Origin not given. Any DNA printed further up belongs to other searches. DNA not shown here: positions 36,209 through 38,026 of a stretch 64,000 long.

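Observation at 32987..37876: Compact low-GC dndC-dndD-(dndE-like::ftsK) cassette: a phosphorothioation-type module with no DndA, no DndB and no restriction partner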

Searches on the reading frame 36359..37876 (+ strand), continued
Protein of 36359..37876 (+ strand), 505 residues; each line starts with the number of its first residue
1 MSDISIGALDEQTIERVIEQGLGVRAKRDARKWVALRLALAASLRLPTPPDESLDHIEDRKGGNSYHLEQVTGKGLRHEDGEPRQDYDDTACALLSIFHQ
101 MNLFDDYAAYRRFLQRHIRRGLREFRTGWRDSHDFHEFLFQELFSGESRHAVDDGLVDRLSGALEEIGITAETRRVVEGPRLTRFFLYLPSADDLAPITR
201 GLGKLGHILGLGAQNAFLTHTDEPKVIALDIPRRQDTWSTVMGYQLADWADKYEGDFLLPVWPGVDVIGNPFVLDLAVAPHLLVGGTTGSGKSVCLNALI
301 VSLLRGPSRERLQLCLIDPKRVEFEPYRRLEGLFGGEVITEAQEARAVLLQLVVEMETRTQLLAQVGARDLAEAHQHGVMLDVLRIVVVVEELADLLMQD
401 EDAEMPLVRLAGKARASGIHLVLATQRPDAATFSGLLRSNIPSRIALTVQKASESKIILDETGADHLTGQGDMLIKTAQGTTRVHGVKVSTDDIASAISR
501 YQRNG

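Call 25: search_solved_structures(query=A1, max_evalue=1, show_alignments=0)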
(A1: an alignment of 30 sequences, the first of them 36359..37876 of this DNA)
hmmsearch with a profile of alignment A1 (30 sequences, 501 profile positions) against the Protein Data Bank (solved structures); distinct sequences matched with E-value up to 1: 45.
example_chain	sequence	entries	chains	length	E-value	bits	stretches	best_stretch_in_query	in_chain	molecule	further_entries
2ius_A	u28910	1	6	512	3.4e-84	286.4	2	372-498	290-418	DNA TRANSLOCASE FTSK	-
2iuu_A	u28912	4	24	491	5.3e-82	279.1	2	147-373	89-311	DNA TRANSLOCASE FTSK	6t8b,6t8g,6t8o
2iut_A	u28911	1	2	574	9.9e-82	278.3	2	147-373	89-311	DNA TRANSLOCASE FTSK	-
4nh0_A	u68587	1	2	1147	5e-43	150.6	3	250-484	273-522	Cell divisionFtsK/SpoIIIE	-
6o1w_A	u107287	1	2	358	2.7e-36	128.4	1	245-472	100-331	DNA translocase coupling protein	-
6o1x_A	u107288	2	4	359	2.7e-36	128.4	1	245-472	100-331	DNA translocase coupling protein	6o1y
6o1z_A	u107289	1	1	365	2.7e-36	128.3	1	245-472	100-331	DNA translocase coupling protein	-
9qks_G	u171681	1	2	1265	2.9e-29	105.2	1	244-468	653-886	ESX secretion system protein YukB,Green fluorescent protein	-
7np7_C1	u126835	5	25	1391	6.2e-22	81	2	275-426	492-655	ESX-5 secretion system protein EccC5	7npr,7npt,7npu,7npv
5fv0_A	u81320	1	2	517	7.8e-19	70.8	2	280-422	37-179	ESX secretion system protein EccC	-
4lya_A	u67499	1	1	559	1e-18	70.4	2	280-422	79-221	Uncharacterized protein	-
4n1a_A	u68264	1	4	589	3.3e-18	68.7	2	264-422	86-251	Cell divisionFtsK/SpoIIIE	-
7b9f_C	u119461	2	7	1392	3e-17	65.5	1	275-447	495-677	EccC5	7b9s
6jd5_A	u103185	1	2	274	1.6e-06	30.2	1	259-417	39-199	ESX conserved component EccC2. ESX-2 type VII secretion system protein. Possible membrane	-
9jv8_A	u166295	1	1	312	2.8e-06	29.4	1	278-448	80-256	ESX-1 secretion system protein EccCb1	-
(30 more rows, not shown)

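Call 26: find_related_loci(query=A1, collection=genome_contigs, flank=10000)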
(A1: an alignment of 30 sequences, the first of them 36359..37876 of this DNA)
Query A1 (505 aa) in genome_contigs; peptide patterns used: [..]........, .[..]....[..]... (x = any residue, [..] = any of these).
600 stretches matched a pattern (row limit reached: there are more); 586 encode a relative of the query (tblastn E <= 1e-3); the best 80 are kept; 80 distinct loci.
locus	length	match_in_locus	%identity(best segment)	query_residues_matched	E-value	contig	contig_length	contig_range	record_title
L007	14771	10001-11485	52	1-498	2e-150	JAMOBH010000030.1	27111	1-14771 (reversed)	MAG: Magnetococcus sp. YQC-5 contig-110_354, whole genome shotgun sequence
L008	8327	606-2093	48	1-503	3e-148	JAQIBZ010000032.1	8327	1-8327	MAG: Desulfobacteraceae bacterium isolate GH14 k119_383270, whole genome shotgun sequence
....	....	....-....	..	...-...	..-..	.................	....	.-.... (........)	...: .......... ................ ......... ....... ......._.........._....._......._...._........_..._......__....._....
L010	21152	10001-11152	37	123-498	8e-59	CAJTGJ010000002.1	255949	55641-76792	Oscillospiraceae bacterium isolate B95_20_FP_BP genome assembly, contig: MGBC000146.2, whole genome shotgun sequence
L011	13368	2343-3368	39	159-498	2e-58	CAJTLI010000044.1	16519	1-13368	MAG TPA_asm: uncultured Oscillospiraceae bacterium isolate MGBC104717 genome assembly, contig: MGBC104717.44, whole geno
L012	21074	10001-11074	39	145-504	3e-57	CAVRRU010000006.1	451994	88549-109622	MAG: uncultured Gaiellaceae bacterium isolate MFD04850.bin.1.232 genome assembly, contig: contig_27366, whole genome sho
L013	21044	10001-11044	36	159-505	7e-57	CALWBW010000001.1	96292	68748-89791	MAG: uncultured Clostridia bacterium isolate BRZ_DS__bin90 genome assembly, contig: BRZ_DS__NODE_230_length_96292_cov_4.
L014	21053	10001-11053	39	156-504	2e-56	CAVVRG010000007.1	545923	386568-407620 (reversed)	MAG: uncultured Actinomycetes bacterium isolate MFD05176.bin.1.306 genome assembly, contig: contig_78811, whole genome s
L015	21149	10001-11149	36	142-494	2e-56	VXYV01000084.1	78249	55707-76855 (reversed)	MAG: Gammaproteobacteria bacterium isolate SB0670_bin_2 NODE_219_length_78249_cov_14.251106, whole genome shotgun sequen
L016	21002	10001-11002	39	160-494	1e-55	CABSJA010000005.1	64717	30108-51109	MAG TPA_asm: uncultured Veillonella sp. isolate MGYG-HGUT-02642 genome assembly, contig: GUT_GENOME156655_5, whole genom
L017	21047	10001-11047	36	159-504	1e-55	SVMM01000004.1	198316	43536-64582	MAG: Oscillospiraceae bacterium isolate SIG513 NODE_110_length_198316_cov_10.436130, whole genome shotgun sequence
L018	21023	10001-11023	38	159-498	8e-56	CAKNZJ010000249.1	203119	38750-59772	MAG: uncultured Clostridia bacterium isolate 0316_S_maxbin.030 genome assembly, contig: 0316S_k83_135641_1, whole genome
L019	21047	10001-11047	37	159-504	4e-55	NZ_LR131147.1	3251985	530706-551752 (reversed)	Intestinimonas massiliensis (ex Afouda et al. 2020) strain Marseille-P3064, whole genome shotgun sequence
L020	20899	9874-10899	38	164-503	3e-55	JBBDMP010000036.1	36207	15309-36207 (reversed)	MAG: Gaiellales bacterium isolate LejiaB_69_93 Lejia_B_1409_length_36207_cov_64, whole genome shotgun sequence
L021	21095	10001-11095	37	153-504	3e-55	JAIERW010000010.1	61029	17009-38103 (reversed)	MAG: Candidatus Babeliales bacterium isolate co.spades.METABAT.1kb_160 c_000000443533, whole genome shotgun sequence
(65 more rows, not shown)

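Call 36: predict_structure(alignment_id=A1)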
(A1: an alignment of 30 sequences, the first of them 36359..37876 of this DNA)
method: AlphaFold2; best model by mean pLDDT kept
length: 505 residues; sequences in the alignment: 30
mean_pLDDT: 87.3   pTM: 0.87
mean pLDDT of the five models: 87.3, 86.3, 85.6, 84.7, 79.7
residues with pLDDT >= 90: 253; 70-90: 224; 50-70: 25; < 50: 3
segments of 3 or more residues with pLDDT < 50: none
pLDDT, mean of each block of 10 residues (from residue 1): 77 89 67 86 90 80 78 78 83 94 92 93 90 84 65 79 90 90 91 86 87 81 90 83 93 92 93 87 84 93 93 95 92 95 98 98 95 93 95 94 96 93 86 80 84 76 72 87 91 92 74
secondary structure, 60 per line:
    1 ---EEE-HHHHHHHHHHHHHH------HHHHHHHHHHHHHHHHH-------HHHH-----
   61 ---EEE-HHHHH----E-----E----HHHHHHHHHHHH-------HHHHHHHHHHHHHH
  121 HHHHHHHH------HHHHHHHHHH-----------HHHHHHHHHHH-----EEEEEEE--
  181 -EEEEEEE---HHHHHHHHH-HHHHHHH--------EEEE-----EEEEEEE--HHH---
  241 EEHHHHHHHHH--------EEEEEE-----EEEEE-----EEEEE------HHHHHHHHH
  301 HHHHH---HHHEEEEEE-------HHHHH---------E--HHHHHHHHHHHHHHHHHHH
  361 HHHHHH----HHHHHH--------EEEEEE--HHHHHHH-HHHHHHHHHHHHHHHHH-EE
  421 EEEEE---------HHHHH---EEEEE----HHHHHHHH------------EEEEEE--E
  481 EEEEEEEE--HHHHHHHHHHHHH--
elements in order: E4-6 H8-21 H28-44 H52-55 E64-66 H68-72 H88-99 H107-128 H135-144 H156-166 E172-178 E182-188 H192-200 H202-208 E217-220 E226-232 H243-251 E260-265 E271-275 E281-285 H292-305 E312-317 H325-329 H342-366 H371-376 E385-390 H393-399 H401-417 E419-425 H435-439 E443-447 H452-459 E472-477 E480-488 H491-503

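Call 37: search_protein_families(library=padloc, proteins=[L004:11488-12675:+, L004:12679-13533:+, L002:11497-12642:+, L002:12648-13535:+], max_evalue=0.01)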
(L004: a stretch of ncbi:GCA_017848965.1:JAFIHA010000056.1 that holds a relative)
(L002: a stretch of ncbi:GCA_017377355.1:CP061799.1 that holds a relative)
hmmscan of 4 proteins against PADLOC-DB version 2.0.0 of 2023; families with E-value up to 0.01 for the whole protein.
L004:11488-12675:+ (395 aa): 121 families (the best 25 are shown)
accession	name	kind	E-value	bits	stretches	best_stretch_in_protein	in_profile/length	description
PDLC00265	PtuA1|PtuA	-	5e-20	70.1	1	293-365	296-368/479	AAA ATPase domain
PDLC00283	PtuA1|PtuA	-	2.5e-17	61.1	1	291-365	266-340/448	AAA ATPase domain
PDLC00266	PtuA1|PtuA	-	1.2e-16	59.1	1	290-366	301-377/483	AAA ATPase domain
PDLC02981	AriAB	-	1.7e-16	58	1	287-370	294-378/694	-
PDLC04235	PDC-M01A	-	3.3e-16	57.2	1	292-365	340-412/510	-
PDLC04164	AriA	-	3.4e-16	57.6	1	269-368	141-235/253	-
PDLC00289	PtuA1|PtuA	-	7.8e-16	56.1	1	297-369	223-292/404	AAA ATPase domain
PDLC02980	AriA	-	1.1e-15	56.4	1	285-366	221-300/304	-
PDLC00285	PtuA1|PtuA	-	3.3e-15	54.3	1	298-366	259-327/432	AAA ATPase domain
PDLC04244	PDC-M01A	-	3.8e-15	53.7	1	286-365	310-388/482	-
PDLC02914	ATPase-Toprim_I-B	-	4.4e-15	53.8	1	284-371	167-250/443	-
PDLC00273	PtuA1|PtuA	-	3.2e-14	50.7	1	287-366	188-266/375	AAA ATPase domain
PDLC02979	AriA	-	4.6e-14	51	1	293-368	291-372/373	-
PDLC00303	PtuA1|PtuA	-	6.6e-14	49.8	1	286-365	200-278/386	AAA ATPase domain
PDLC00304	PtuA1|PtuA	-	2.4e-13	48.1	2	325-365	291-328/444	AAA ATPase domain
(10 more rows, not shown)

L004:12679-13533:+ (284 aa): 3 families
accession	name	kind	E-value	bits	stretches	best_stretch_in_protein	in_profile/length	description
PDLC02983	AriB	-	0.0001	20.6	1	19-134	1-101/236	-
PDLC02982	AriAB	-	0.00079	16.2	1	60-177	364-470/570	-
PDLC02981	AriAB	-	0.0011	15.8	1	109-139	507-537/694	-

L002:11497-12642:+ (381 aa): 132 families (the best 25 are shown)
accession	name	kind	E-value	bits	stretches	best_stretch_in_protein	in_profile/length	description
PDLC02981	AriAB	-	1.3e-20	71.6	1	277-357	299-379/694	-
PDLC00271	PtuA1|PtuA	-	8.9e-20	69.6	1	17-357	7-324/421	AAA ATPase domain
PDLC00309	PtuA1|PtuA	-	3.1e-18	64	2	245-354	193-311/413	AAA ATPase domain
PDLC00292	PtuA1|PtuA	-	8.6e-18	62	2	229-352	452-579/726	AAA ATPase domain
PDLC00295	PtuA1|PtuA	-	8.8e-18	62.6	2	297-357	279-336/451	AAA ATPase domain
PDLC00278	PtuA1|PtuA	-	8.9e-18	62.8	1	43-356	25-332/436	AAA ATPase domain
PDLC04244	PDC-M01A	-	1.8e-17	61.3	1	257-355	295-392/482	-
PDLC00289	PtuA1|PtuA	-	2.2e-17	61.2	1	278-358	218-295/404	AAA ATPase domain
PDLC02979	AriA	-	8.6e-17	60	1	151-354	165-372/373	-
PDLC00266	PtuA1|PtuA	-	2.9e-16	57.8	1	279-356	304-381/483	AAA ATPase domain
PDLC02335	AbiLi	-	4.6e-16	56.8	1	24-358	61-243/326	AbiLi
PDLC02980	AriA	-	5.1e-16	57.5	1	50-356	8-304/304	-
PDLC02913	ATPase_I-A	-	1.8e-15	55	1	270-356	314-408/508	-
PDLC02914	ATPase-Toprim_I-B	-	3.1e-15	54.3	1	284-356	181-249/443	-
PDLC00283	PtuA1|PtuA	-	5.7e-15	53.4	1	279-355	268-344/448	AAA ATPase domain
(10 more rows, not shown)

L002:12648-13535:+ (295 aa): 2 families
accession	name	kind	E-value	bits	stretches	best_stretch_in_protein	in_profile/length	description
PDLC02983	AriB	-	8.6e-09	33.9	1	19-224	1-199/236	-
PDLC02981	AriAB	-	7.1e-07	26.3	1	85-278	481-679/694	-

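Call 38: search_protein_families(library=pfam, proteins=[L004:11488-12675:+, L004:12679-13533:+, L002:11497-12642:+, L002:12648-13535:+], max_evalue=0.1)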
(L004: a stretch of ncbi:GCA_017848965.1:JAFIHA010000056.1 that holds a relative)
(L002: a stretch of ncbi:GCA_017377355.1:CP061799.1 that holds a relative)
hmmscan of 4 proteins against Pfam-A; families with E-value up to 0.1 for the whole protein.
L004:11488-12675:+ (395 aa): 5 families
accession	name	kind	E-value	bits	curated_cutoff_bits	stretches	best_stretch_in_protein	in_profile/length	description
PF13304.12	AAA_21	-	8e-17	62.7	27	1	235-366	166-300/304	AAA domain, putative AbiEii toxin, Type IV TA system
PF13175.12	AAA_15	-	4.1e-12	46.8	32.1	1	293-368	292-373/374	AAA ATPase domain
PF00004.35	AAA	-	0.00013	22.8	21.2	0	302-370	39-115/131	ATPase family associated with various cellular activities (AAA)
PF00005.33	ABC_tran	-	0.0013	19.8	25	0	49-66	19-36/137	ABC transporter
PF02463.25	SMC_N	-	0.032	14.1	40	1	301-368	136-201/220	RecF/RecN/SMC N terminal domain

L004:12679-13533:+ (284 aa): 1 family
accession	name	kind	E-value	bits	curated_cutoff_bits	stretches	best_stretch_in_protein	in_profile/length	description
PF14491.11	DUF4435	-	0.012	15.9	27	1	19-134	1-100/238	Protein of unknown function (DUF4435)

L002:11497-12642:+ (381 aa): 7 families
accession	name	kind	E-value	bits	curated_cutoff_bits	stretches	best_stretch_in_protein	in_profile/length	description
PF13175.12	AAA_15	-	1.3e-15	58.4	32.1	2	149-354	167-373/374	AAA ATPase domain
PF13304.12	AAA_21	-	8.4e-15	56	27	1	50-355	8-303/304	AAA domain, putative AbiEii toxin, Type IV TA system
PF02463.25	SMC_N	-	4.3e-07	30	40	1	191-355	135-202/220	RecF/RecN/SMC N terminal domain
PF13476.12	AAA_23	-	0.00014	23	27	1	16-62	2-40/201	AAA domain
PF00004.35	AAA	-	0.0026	18.6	21.2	0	287-353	38-112/131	ATPase family associated with various cellular activities (AAA)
PF00005.33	ABC_tran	-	0.021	15.8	25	0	48-65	18-35/137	ABC transporter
PF13401.12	AAA_22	-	0.049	14.4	27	0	290-338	66-109/130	AAA domain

L002:12648-13535:+ (295 aa): 0 families

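Call 42: fold_search(model_id=the predicted structure, library=pdb)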
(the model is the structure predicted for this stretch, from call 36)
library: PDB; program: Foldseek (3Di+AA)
matches with E <= 10: 1368; with E <= 0.001: 247
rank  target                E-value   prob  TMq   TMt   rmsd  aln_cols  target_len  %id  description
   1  6t8o_F                8.2e-30  1.00  0.61  0.76   3.8       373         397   34  Stalled FtsK motor domain bound to dsDNA end (released 2019-11-20)
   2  6t8b_B                1.1e-29  1.00  0.63  0.79   3.0       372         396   33  FtsK motor domain with dsDNA, translocating state (released 2019-11-20)
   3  6t8b_C                1.7e-29  1.00  0.62  0.78   4.0       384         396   34  FtsK motor domain with dsDNA, translocating state (released 2019-11-20)
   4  2iut_A                1.9e-29  1.00  0.60  0.73   4.0       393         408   32  P. aeruginosa FtsK motor domain, dimeric (released 2006-08-29)
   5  6t8o_C                2.8e-29  1.00  0.62  0.78   3.9       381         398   33  Stalled FtsK motor domain bound to dsDNA end (released 2019-11-20)
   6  2ius_A                3.1e-29  1.00  0.59  0.75   4.2       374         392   35  E. coli FtsK motor domain (released 2006-08-29)
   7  2ius_F                5.3e-29  1.00  0.59  0.76   4.2       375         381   35  E. coli FtsK motor domain (released 2006-08-29)
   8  6t8o_A                9.6e-29  1.00  0.63  0.80   3.3       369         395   33  Stalled FtsK motor domain bound to dsDNA end (released 2019-11-20)
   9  2ius_D                1.8e-28  1.00  0.60  0.76   4.0       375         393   35  E. coli FtsK motor domain (released 2006-08-29)
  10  2ius_E                5.9e-28  1.00  0.56  0.73   5.3       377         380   33  E. coli FtsK motor domain (released 2006-08-29)
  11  6t8g_A                8.1e-28  1.00  0.63  0.79   3.0       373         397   33  Stalled FtsK motor domain bound to dsDNA (released 2019-11-20)
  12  6t8o_D                1.0e-27  1.00  0.62  0.78   3.6       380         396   33  Stalled FtsK motor domain bound to dsDNA end (released 2019-11-20)
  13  6t8b_A                1.1e-27  1.00  0.63  0.80   3.0       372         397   34  FtsK motor domain with dsDNA, translocating state (released 2019-11-20)
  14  6t8g_F                2.1e-27  1.00  0.61  0.77   3.5       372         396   33  Stalled FtsK motor domain bound to dsDNA (released 2019-11-20)
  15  6t8g_C                4.5e-27  1.00  0.61  0.77   3.8       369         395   34  Stalled FtsK motor domain bound to dsDNA (released 2019-11-20)
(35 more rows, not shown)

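Call 44: find_encoding_contigs(protein=P0002, flank=10000, max_places=2)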
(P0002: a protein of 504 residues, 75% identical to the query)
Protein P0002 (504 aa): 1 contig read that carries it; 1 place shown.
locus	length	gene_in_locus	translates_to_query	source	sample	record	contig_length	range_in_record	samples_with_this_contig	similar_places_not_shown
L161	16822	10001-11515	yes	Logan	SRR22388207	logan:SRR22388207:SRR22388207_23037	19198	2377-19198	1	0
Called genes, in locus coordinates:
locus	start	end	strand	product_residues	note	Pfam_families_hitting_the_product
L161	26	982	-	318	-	-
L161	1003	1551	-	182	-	-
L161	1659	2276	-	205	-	PF00072:Response_reg, PF06490:FleQ (weak), PF00196:GerE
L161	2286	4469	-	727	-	PF03924:CHASE, PF00989:PAS, PF08448:PAS_4 (weak), PF13426:PAS_9, PF00512:HisKA, PF02518:HATPase_c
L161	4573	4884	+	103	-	PF13560:HTH_31, PF01381:HTH_3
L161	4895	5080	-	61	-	-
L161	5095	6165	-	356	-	PF00589:Phage_integrase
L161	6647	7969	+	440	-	PF01507:PAPS_reduct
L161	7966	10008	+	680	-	PF02463:SMC_N (faint), PF13175:AAA_15 (weak), PF13476:AAA_23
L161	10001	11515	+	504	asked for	PF01580:FtsK_SpoIIIE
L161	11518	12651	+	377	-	PF02463:SMC_N (weak), PF13304:AAA_21, PF13175:AAA_15 (weak)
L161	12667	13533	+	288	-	-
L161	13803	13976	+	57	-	-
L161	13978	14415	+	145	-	-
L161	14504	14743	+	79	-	-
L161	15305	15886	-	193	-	-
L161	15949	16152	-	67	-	-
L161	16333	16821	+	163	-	?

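Call 45: find_encoding_contigs(protein=P0008, flank=10000, max_places=2)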
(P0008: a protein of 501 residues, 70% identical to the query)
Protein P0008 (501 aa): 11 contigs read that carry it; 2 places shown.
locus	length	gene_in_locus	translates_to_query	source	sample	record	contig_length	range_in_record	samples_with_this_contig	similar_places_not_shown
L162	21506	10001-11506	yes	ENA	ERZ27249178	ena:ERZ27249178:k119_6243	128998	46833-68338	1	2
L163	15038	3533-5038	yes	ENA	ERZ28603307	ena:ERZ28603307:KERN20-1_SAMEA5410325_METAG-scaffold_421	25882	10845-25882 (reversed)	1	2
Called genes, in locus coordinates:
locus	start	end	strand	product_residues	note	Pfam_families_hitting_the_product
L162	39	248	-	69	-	PF01809:YidD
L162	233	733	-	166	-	PF00825:Ribonuclease_P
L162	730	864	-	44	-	PF00468:Ribosomal_L34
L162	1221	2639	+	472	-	PF11638:DnaA_N, PF00308:Bac_DnaA, PF01695:IstB_IS21 (weak), PF01637:ATPase_2 (weak), PF08299:Bac_DnaA_C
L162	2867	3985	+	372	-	PF00712:DNA_pol3_beta, PF02767:DNA_pol3_beta_2, PF02768:DNA_pol3_beta_3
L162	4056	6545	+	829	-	PF02518:HATPase_c, PF00204:DNA_gyraseB, PF01751:Toprim, PF21249:GyrB_hook, PF18053:GyrB_insert, PF00986:DNA_gyraseB_C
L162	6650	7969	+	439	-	PF01507:PAPS_reduct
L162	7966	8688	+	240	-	PF02463:SMC_N (faint), PF13175:AAA_15 (weak), PF13476:AAA_23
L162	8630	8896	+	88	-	-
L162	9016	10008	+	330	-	-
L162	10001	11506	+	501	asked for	PF01580:FtsK_SpoIIIE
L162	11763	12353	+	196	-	PF01205:Impact_N, PF09186:DUF1949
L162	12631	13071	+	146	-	PF01464:SLT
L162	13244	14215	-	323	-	PF00165:HTH_AraC (weak), PF12833:HTH_18, PF00165:HTH_AraC, PF06445:GyrI-like, PF14526:Cass2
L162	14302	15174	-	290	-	PF00892:EamA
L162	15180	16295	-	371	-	PF00126:HTH_1, PF03466:LysR_substrate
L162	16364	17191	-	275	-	PF00378:ECH_1, PF16113:ECH_2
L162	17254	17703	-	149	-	PF02566:OsmC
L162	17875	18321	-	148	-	PF00460:Flg_bb_rod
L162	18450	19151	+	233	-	PF01479:S4 (weak), PF00849:PseudoU_synth_2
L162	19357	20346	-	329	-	PF02535:Zip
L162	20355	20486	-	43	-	-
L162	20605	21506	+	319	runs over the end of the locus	PF00126:HTH_1, PF03466:LysR_substrate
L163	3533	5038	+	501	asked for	PF01580:FtsK_SpoIIIE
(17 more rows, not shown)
